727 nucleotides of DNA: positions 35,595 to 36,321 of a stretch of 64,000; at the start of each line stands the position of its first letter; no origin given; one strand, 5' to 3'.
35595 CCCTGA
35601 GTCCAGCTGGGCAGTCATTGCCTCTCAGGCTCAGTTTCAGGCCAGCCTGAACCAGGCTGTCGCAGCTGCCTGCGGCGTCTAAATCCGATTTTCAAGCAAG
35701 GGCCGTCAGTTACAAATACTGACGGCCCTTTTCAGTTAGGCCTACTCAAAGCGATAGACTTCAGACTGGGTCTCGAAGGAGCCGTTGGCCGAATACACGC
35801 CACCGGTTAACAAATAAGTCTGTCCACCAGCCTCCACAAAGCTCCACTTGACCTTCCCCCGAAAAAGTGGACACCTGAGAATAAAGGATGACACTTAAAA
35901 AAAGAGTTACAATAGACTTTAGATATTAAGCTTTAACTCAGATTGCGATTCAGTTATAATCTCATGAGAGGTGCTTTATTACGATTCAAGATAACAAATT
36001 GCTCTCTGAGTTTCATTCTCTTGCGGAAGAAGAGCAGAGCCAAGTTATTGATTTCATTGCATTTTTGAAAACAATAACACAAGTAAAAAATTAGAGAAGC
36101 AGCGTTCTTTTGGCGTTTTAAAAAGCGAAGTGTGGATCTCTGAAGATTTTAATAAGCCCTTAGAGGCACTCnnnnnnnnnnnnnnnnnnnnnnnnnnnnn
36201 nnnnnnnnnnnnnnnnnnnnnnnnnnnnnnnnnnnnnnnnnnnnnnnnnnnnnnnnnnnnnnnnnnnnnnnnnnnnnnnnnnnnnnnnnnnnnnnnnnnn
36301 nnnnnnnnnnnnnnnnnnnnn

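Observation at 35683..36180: Decayed accessory DNA between two convergent paralogous lipoprotein genes: frameshifted DUF2281-type antitoxin and an OMP C-terminal fragment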

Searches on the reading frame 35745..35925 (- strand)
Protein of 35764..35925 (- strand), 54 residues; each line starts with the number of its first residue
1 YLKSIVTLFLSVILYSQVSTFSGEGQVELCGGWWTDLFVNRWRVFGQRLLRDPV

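Call 9: search_protein_families(library=pfam, proteins=[window:35745-35894:-], max_evalue=10)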
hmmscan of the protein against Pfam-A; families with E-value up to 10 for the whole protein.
seq(50 aa): 0 families

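Call 39: find_homologous_proteins(query=window:35745-35894:-, max_evalue=0.01)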
Query seq(50 aa): no candidate shares three 5-residue words with the query. No homologue found.

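Call 40: search_protein_families(library=ncbifam, proteins=[window:35745-35894:-], max_evalue=10)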
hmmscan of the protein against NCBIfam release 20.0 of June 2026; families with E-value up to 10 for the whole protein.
seq(50 aa): 0 families

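Call 41: search_protein_families(library=phrogs, proteins=[window:35745-35894:-], max_evalue=10)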
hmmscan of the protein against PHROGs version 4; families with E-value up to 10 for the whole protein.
seq(50 aa): 0 families

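Call 42: search_solved_structures(query=window:35745-35894:-, max_evalue=10, show_alignments=3)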
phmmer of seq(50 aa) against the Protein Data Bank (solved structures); distinct sequences matched with E-value up to 10: 2.
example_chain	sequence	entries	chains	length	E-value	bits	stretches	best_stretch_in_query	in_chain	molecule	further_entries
8prl_A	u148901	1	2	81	1.2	13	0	12-27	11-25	Cell surface protein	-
8pr9_A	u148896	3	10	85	1.3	12.9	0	12-27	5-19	Cell surface protein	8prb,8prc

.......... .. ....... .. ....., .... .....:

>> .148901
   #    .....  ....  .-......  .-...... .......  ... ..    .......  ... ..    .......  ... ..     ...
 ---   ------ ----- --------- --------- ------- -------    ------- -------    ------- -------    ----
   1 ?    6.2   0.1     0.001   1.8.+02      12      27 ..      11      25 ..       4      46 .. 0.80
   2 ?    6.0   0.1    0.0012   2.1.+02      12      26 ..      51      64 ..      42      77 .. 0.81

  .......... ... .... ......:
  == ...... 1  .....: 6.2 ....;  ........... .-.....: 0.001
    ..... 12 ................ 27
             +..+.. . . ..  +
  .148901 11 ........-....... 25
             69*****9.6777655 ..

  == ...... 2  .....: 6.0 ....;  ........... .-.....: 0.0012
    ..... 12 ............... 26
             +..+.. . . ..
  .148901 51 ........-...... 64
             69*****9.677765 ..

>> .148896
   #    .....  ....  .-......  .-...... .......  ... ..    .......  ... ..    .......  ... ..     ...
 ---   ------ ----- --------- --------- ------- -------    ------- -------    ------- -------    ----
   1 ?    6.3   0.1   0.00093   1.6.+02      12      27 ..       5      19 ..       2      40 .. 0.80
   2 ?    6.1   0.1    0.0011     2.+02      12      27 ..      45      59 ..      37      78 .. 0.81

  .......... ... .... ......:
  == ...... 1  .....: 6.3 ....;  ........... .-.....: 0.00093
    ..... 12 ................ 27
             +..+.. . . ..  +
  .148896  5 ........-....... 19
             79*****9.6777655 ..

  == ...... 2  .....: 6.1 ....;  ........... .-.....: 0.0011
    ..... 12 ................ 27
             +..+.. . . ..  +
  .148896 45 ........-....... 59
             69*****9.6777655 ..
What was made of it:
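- On Beta-barrel outer-membrane protein (C-terminal sorting strand): No hit in any library (calls 9, 40-42).
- Checked: It has no hit in Pfam, NCBIfam, PHROGs, PDB or the 5.8-billion-protein index (calls 9, 39-42).
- It shows an insignificant resemblance to beta-propeller repeat motifs, E 1.2 (call 42).
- Tried and rejected: An OMP, or a Kelch or PQQ-like beta-propeller fragment, is rejected for lack of any significant hit (calls 9, 42).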

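Call 52: search_protein_families(library=pfam, proteins=[window:35764-35925:-], max_evalue=10)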
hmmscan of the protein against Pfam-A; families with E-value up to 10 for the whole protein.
seq(54 aa): 0 families

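Call 62: find_related_loci(query=window:35745-35894:-, collection=metagenome_contigs, flank=2000)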
Query seq(50 aa) (50 aa) in metagenome_contigs; peptide patterns used: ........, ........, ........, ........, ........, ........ (x = any residue, [..] = any of these).
600 stretches matched a pattern (row limit reached: there are more); 2 encode a relative of the query (tblastn E <= 1e-3); 2 distinct loci.
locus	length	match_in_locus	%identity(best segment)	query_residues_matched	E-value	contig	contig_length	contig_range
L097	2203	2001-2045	93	3-17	2e-7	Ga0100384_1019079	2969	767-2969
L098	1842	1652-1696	93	3-17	2e-7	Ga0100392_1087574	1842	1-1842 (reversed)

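Call 63: find_related_loci(query=window:35745-35894:-, collection=viral_contigs, flank=2000)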
Query seq(50 aa) (50 aa) in viral_contigs; peptide patterns used: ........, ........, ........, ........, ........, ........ (x = any residue, [..] = any of these).
41 stretches matched a pattern, but none encodes a relative of the query by tblastn (E <= 1e-3).
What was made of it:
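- No homologue or family hit was found in any library or collection (calls 9, 39-42, 62, 63).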

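Call 71: search_protein_families(library=ncbifam, proteins=[L097:1682-1975:-, L097:834-1685:-, L097:17-784:+], max_evalue=0.00001)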
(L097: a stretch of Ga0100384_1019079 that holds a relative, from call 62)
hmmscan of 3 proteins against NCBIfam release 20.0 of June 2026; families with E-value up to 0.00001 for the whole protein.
L097:1682-1975:- (97 aa): 2 families
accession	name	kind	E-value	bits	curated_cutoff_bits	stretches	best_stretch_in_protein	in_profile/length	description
NF033516.0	transpos_IS3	equivalog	1.7e-14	53.9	160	1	9-93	1-88/369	IS3 family transposase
NF047595.1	IS66_ISRel24_TnpA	equivalog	4.7e-06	27.2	74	1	4-53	3-47/113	IS66-like element accessory protein TnpA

L097:834-1685:- (283 aa): 3 families
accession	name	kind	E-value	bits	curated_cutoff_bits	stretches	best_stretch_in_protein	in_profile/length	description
NF033516.0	transpos_IS3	equivalog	2.7e-109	365.8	160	1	2-278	92-369/369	IS3 family transposase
NF033577.2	transpos_IS481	equivalog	1e-21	77.7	224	1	57-275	74-281/284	IS481 family transposase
NF006918.0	PRK09409.1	subfamily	2e-07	30.9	597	1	57-281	63-288/301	IS2 transposase TnpB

L097:17-784:+ (255 aa): 1 family
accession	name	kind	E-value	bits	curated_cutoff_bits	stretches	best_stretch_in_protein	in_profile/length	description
NF033545.0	transpos_IS630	equivalog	4.8e-40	137.9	100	1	3-226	72-290/299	IS630 family transposase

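Call 72: search_protein_families(library=pfam, proteins=[L097:1682-1975:-, L097:834-1685:-, L097:17-784:+], max_evalue=0.00001)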
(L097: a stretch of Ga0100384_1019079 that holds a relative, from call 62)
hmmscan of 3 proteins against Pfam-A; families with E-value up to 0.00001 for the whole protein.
L097:1682-1975:- (97 aa): 1 family
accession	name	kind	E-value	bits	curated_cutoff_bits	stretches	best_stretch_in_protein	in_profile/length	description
PF01527.26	HTH_Tnp_1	-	1.3e-13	51.4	24.1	1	3-73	4-75/75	Transposase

L097:834-1685:- (283 aa): 4 families
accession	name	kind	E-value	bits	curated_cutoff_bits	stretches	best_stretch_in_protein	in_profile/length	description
PF00665.32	rve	-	9.4e-28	96.9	32.6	1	122-220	2-102/102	Integrase core domain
PF13276.12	HTH_21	-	3.4e-19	69.3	28.1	1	45-98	6-60/60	HTH-like domain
PF13333.12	rve_2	-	2e-16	60.3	22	1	227-281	1-55/56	Integrase core domain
PF13683.12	rve_3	-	3.7e-12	46.3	26.5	1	210-274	3-67/67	Integrase core domain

L097:17-784:+ (255 aa): 2 families
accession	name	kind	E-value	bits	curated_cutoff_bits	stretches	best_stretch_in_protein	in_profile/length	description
PF13358.12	DDE_3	-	5e-19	69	28.6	1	83-224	3-146/146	DDE superfamily endonuclease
PF13592.12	HTH_33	-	2.9e-13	49.7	25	1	11-68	2-59/60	Winged helix-turn helix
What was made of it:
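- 35849..35907 (+): Solo left end of an IS3-family insertion sequence. It comprises the 25-nt terminal inverted repeat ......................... (35849-35873) and the 5' leader up to just before the orfA start. The interior faces right. The transposase genes and the other end are gone. Its OrfA (HTH_Tnp_1) and OrfB (rve) match NCBIfam IS3-family transposase at 365.8 bits, above the 160 cut-off (calls 71, 72).
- On IS3-family insertion sequence: The transposase is present in L097 (calls 71, 72).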

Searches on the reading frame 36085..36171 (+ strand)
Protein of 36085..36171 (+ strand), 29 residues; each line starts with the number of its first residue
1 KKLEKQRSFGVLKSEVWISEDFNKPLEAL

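Call 9: search_protein_families(library=pfam, proteins=[window:36085-36171:+], max_evalue=10)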
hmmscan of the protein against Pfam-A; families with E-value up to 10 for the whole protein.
seq(29 aa): 1 family
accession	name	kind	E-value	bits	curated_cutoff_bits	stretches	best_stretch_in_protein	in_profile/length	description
PF10047.15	DUF2281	-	0.0039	18.2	26.5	1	4-28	36-60/64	Protein of unknown function (DUF2281)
